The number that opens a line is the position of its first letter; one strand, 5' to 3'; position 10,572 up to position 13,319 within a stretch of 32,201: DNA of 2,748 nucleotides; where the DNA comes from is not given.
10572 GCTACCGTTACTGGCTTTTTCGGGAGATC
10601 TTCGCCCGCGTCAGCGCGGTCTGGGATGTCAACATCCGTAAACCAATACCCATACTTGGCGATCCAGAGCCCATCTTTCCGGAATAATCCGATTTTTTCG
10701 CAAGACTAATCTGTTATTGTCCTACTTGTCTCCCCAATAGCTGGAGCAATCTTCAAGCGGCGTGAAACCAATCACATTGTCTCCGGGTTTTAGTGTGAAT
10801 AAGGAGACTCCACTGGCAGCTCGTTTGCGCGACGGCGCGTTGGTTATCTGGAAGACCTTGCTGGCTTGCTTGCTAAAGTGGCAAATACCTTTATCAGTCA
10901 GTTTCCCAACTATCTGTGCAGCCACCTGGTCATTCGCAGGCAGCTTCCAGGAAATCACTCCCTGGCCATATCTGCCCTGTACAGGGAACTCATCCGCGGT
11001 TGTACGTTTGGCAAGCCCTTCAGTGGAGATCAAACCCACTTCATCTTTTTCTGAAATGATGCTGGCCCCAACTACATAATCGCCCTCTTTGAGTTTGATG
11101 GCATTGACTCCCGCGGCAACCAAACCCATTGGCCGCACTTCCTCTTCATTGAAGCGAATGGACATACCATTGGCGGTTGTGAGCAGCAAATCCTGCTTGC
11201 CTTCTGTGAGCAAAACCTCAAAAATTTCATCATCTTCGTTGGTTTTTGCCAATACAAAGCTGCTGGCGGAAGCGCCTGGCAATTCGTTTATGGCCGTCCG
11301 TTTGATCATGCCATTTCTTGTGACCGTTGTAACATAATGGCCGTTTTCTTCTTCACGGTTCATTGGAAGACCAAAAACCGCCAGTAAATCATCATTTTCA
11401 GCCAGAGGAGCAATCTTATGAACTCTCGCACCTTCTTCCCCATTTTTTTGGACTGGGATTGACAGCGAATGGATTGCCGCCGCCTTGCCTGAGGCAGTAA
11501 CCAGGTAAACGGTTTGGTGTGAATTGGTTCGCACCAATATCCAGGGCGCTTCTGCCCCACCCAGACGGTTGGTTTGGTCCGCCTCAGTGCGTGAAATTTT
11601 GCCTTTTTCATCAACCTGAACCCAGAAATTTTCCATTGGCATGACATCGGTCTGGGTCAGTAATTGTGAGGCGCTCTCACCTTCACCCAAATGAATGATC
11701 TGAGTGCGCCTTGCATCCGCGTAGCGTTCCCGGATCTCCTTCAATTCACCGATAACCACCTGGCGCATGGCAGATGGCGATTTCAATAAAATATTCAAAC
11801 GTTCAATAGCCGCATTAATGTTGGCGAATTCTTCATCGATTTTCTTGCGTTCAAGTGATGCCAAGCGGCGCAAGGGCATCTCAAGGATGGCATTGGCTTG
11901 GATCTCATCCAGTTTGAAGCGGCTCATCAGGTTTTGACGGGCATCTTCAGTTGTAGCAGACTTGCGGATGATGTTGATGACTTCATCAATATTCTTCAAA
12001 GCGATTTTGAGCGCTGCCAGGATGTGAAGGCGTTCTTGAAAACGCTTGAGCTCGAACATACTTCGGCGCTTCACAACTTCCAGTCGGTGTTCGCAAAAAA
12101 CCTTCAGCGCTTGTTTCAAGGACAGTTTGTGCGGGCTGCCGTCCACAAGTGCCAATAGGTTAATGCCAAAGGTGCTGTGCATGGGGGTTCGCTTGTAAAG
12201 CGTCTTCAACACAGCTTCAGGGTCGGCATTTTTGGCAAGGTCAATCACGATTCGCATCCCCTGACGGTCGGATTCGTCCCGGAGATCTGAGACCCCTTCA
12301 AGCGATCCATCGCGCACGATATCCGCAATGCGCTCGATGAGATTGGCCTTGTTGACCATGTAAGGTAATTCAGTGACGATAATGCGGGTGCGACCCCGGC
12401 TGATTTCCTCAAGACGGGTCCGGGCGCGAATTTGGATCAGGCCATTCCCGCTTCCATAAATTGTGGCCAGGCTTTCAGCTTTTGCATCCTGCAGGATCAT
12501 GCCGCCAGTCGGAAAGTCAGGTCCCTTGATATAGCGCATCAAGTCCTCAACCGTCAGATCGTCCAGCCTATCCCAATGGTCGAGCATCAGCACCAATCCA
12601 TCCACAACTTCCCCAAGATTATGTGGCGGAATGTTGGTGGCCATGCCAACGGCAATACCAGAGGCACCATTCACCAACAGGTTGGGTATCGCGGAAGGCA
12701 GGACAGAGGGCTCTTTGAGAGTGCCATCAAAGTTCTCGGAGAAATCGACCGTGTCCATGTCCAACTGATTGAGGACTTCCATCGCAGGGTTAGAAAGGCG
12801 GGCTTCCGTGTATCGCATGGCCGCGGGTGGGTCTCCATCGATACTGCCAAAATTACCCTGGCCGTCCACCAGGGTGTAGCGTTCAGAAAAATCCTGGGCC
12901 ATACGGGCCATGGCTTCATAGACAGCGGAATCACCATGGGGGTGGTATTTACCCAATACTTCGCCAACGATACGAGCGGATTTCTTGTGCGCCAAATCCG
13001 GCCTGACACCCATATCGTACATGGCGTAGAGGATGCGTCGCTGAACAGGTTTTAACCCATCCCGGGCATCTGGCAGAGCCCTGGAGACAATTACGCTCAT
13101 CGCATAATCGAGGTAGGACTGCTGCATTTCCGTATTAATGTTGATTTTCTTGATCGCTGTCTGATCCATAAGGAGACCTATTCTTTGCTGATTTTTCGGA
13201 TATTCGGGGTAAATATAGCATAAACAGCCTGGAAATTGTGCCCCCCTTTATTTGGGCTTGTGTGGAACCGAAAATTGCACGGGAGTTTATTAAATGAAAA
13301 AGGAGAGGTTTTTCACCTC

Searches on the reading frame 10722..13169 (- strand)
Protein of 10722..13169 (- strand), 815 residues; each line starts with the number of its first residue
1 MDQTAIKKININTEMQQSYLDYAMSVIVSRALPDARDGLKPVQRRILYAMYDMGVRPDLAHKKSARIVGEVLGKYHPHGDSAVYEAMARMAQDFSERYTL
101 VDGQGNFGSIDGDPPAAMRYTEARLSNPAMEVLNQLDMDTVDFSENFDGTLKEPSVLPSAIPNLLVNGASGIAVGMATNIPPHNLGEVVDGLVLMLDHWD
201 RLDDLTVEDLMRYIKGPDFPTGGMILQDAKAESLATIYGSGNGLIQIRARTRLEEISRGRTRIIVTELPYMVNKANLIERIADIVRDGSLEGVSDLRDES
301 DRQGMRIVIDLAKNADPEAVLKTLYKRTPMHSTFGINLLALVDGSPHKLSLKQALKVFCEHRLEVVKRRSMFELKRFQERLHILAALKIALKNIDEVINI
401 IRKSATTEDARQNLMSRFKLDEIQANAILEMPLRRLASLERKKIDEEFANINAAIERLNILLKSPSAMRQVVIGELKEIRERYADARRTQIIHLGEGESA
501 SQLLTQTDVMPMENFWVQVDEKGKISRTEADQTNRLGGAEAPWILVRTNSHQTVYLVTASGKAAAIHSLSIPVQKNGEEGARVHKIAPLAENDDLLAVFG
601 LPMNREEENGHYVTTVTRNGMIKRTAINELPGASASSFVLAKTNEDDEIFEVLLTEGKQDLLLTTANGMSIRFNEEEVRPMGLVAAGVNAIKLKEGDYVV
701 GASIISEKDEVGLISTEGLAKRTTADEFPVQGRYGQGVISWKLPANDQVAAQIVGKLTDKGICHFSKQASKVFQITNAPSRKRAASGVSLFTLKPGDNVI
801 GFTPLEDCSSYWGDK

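Call 7: search_protein_families(library=pfam, proteins=[window:10722-13169:-], max_evalue=0.001)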
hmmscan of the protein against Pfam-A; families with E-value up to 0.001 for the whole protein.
window:10722-13169:- (815 aa): 2 families
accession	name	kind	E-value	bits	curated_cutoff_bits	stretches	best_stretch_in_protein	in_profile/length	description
PF00521.26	DNA_topoisoIV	-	5.2e-159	530.2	31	1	30-477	1-432/432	DNA gyrase/topoisomerase IV, subunit A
PF03989.18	DNA_gyraseA_C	-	2.3e-31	107.4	27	2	659-706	1-48/48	DNA gyrase C-terminal domain, beta-propeller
